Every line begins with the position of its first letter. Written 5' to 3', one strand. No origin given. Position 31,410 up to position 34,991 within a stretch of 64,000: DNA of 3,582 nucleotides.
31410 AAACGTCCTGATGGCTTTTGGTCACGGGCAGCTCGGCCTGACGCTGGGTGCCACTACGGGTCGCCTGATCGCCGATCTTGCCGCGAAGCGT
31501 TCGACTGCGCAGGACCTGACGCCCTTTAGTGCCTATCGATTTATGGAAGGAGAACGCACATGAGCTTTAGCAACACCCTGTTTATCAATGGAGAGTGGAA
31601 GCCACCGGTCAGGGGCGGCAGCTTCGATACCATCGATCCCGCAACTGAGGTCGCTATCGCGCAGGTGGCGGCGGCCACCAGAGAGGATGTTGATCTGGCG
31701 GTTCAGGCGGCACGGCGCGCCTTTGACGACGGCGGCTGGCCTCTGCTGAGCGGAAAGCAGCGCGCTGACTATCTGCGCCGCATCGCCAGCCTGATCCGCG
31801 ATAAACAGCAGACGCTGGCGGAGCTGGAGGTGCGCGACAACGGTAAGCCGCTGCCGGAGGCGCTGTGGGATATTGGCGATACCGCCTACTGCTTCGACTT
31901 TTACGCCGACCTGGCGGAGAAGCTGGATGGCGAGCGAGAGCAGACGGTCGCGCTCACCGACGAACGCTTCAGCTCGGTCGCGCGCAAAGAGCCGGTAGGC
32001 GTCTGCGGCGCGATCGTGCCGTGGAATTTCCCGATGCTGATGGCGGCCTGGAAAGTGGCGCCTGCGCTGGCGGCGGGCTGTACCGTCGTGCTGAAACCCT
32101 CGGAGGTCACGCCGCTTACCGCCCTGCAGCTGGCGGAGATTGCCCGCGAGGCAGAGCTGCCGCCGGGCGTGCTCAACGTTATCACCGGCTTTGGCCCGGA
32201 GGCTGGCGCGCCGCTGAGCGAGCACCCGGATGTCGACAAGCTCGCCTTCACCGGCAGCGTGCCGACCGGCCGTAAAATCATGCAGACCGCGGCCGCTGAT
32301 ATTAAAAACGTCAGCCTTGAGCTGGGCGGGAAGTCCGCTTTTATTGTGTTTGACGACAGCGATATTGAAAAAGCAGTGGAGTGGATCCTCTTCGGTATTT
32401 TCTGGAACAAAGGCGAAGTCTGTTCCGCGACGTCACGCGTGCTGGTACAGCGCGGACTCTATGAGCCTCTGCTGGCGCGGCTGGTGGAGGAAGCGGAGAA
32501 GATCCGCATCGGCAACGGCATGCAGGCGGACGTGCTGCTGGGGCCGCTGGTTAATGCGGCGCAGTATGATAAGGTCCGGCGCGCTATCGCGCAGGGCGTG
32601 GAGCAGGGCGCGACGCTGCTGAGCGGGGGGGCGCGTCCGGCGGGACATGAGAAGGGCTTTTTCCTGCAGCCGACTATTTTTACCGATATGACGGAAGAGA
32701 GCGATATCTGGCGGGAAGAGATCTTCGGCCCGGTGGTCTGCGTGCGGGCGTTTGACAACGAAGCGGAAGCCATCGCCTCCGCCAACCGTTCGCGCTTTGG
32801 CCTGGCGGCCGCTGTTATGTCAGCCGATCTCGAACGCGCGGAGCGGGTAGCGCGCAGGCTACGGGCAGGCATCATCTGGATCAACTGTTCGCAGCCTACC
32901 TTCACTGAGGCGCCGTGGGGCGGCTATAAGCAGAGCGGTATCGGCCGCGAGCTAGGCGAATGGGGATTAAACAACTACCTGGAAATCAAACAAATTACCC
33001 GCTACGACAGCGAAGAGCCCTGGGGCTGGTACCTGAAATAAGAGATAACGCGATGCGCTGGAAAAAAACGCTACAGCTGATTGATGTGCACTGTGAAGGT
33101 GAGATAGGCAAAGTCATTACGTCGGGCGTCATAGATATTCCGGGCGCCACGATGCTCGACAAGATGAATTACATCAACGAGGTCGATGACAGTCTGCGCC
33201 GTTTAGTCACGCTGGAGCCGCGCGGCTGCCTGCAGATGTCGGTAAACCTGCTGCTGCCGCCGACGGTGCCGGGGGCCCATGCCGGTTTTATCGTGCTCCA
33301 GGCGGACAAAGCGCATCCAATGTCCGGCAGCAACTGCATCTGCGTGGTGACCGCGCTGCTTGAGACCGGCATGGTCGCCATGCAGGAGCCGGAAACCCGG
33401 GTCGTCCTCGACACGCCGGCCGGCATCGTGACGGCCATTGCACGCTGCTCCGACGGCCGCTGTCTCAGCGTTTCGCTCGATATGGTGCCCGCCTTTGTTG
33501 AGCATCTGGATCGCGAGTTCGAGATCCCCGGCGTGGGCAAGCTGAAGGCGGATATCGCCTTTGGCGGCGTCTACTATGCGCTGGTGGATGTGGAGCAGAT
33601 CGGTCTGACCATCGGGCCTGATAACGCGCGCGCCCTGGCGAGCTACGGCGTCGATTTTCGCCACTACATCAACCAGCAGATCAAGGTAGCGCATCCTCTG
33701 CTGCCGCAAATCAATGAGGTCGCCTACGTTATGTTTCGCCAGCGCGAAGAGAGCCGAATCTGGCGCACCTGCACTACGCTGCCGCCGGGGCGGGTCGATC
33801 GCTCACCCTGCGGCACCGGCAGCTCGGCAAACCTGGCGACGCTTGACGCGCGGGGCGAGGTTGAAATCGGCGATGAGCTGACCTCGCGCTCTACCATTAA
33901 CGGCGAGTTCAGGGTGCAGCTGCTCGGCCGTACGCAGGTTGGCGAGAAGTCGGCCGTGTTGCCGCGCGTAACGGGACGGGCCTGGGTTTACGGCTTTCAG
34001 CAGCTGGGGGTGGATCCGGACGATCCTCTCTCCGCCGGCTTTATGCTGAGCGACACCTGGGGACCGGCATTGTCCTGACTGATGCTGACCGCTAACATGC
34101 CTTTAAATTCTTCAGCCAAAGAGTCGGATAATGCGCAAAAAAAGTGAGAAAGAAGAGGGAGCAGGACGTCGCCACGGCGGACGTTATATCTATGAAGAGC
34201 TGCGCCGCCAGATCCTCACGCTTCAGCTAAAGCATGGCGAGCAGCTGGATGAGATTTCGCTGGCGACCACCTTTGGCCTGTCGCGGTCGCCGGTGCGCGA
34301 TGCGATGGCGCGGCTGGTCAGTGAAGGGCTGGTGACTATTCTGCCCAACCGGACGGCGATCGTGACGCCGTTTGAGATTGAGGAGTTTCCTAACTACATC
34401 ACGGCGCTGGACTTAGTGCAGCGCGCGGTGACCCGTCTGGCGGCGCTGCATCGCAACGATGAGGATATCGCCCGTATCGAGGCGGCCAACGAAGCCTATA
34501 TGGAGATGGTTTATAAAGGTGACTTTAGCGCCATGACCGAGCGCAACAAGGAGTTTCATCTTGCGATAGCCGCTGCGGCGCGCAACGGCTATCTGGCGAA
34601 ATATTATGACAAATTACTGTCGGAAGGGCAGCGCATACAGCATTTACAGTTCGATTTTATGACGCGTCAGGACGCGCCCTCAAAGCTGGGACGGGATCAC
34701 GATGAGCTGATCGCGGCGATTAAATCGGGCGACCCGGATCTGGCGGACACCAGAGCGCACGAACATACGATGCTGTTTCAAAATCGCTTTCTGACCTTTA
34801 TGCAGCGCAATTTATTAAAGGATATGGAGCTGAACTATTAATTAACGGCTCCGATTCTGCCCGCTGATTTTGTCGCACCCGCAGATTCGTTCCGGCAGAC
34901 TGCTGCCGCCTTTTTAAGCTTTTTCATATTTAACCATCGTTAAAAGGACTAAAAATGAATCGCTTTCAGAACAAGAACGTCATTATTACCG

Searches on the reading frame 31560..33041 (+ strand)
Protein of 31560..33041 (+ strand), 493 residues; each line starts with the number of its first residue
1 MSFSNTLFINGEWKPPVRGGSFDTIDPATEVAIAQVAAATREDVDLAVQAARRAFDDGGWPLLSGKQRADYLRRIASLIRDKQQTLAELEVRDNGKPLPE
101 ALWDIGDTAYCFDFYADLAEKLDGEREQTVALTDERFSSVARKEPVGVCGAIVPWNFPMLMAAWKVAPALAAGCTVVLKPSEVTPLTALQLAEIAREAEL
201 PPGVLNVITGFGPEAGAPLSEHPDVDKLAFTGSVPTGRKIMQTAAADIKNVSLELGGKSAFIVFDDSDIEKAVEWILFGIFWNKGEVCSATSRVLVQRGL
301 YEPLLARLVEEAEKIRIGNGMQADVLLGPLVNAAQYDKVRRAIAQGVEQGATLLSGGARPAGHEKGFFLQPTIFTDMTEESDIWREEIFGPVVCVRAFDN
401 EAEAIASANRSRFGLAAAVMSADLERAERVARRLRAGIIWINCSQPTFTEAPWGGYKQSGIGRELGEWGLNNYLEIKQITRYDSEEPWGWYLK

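Call 42: search_protein_families(library=ncbifam, proteins=[window:31560-33041:+], max_evalue=1e-10)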
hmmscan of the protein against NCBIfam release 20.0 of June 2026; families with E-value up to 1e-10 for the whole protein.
window:31560-33041:+ (493 aa): 40 families (the best 25 are shown)
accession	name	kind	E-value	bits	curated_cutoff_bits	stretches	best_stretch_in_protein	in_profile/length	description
TIGR01804.1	BADH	equivalog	1.7e-170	567.5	668.6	1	8-477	1-467/467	betaine-aldehyde dehydrogenase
NF009725.0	PRK13252.1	equivalog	7.4e-153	509.5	593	1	5-479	7-477/488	betaine-aldehyde dehydrogenase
NF010000.0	PRK13473.1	subfamily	9.7e-148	492.7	615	1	5-479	3-470/475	aminobutyraldehyde dehydrogenase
TIGR02299.1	HpaE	equivalog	6.3e-145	483.5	638.35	1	7-480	3-475/488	5-carboxymethyl-2-hydroxymuconate semialdehyde dehydrogenase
NF045735.1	PaDhStyDPseudo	equivalog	4.9e-144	480.6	850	1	5-479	3-479/483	phenylacetaldehyde dehydrogenase StyD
NF045736.1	PaDhStyDRhodo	equivalog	2.8e-143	477.9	800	1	5-480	3-476/479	phenylacetaldehyde dehydrogenase StyD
TIGR03216.1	OH_muco_semi_DH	equivalog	3.7e-133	444.6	693.25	1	8-479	4-477/481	2-hydroxymuconic semialdehyde dehydrogenase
NF007352.0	PRK09847.1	equivalog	3.9e-129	431.4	850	1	3-479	18-489/495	aldehyde dehydrogenase PuuC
TIGR01780.1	SSADH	subfamily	8.1e-128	427.1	646.35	1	25-477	2-448/448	succinate-semialdehyde dehydrogenase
NF050026.1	AcaldDHExaC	equivalog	3.7e-126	421.7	900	1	7-491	18-503/503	acetaldehyde dehydrogenase ExaC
TIGR04284.1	aldehy_Rv0768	hypoth_equivalog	9.8e-124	413.9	775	1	6-480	2-477/480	aldehyde dehydrogenase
NF008415.0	PRK11241.1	equivalog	3.4e-117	392.1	828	1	3-479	9-478/482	NADP-dependent succinate-semialdehyde dehydrogenase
NF007497.0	PRK10090.1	equivalog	2.9e-115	385.8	500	1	5-477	7-473/480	aldehyde dehydrogenase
NF042993.1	AlphKGSA_gudD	equivalog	2.2e-113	379.6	770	1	8-479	7-478/481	alpha-ketoglutaric semialdehyde dehydrogenase GucD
NF052305.1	DioxValDhHalo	equivalog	1.6e-111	373.6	750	1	3-479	3-479/483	2,5-dioxovalerate dehydrogenase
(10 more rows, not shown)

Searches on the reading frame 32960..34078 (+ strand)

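Call 42: search_protein_families(library=ncbifam, proteins=[window:32960-34078:+], max_evalue=1e-10)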
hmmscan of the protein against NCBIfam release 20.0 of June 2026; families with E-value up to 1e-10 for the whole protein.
window:32960-34078:+ (372 aa): 6 families
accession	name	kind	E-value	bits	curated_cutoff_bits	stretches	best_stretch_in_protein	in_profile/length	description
NF047722.1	T3LHypDht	equivalog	1.5e-103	346.5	550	1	32-368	1-340/341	trans-3-hydroxy-L-proline dehydratase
NF010576.0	PRK13969.1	equivalog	4.5e-85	285.5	556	1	32-363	1-334/335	proline racemase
NF045511.1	TransHydProDhtase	equivalog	2.3e-70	237.3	540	1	32-363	1-334/335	trans-3-hydroxy-L-proline dehydratase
NF010578.0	PRK13971.1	equivalog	6.5e-64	216.1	376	1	35-363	3-332/333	4-hydroxyproline epimerase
NF052296.1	HdxProlEpimProt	equivalog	3.3e-47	161.4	450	1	39-361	2-308/309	4-hydroxyproline epimerase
NF010577.0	PRK13970.1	equivalog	1.1e-33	116.8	442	1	36-360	3-308/311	4-hydroxyproline epimerase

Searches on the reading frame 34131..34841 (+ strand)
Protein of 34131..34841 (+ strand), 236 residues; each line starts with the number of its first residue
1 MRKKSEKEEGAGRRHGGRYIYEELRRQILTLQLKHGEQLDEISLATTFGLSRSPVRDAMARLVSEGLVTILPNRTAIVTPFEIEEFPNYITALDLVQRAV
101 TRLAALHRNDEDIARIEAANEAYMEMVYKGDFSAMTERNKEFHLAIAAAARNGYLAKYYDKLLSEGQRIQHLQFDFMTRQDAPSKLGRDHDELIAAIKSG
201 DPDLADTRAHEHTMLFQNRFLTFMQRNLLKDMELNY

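Call 42: search_protein_families(library=ncbifam, proteins=[window:34131-34841:+], max_evalue=1e-10)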
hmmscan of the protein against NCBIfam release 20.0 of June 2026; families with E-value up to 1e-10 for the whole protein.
window:34131-34841:+ (236 aa): 5 families
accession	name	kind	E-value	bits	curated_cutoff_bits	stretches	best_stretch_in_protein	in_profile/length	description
TIGR03338.1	phnR_burk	equivalog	2.4e-21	76.4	271.5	1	21-214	17-207/212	phosphonate utilization associated transcriptional regulator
NF003011.0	PRK03837.1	subfamily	2.4e-14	53.6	260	0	95-224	113-237/241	transcriptional regulator NanR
NF007741.0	PRK10421.1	equivalog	1.6e-13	50.6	311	0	99-216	111-229/262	transcriptional regulator LldR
NF007001.0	PRK09464.1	equivalog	2.3e-12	47.1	330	0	103-222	114-234/254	pyruvate dehydrogenase complex transcriptional repressor PdhR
NF008576.0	PRK11534.1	equivalog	9.4e-11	41.8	218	0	21-214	13-211/225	DNA-binding transcriptional regulator CsiR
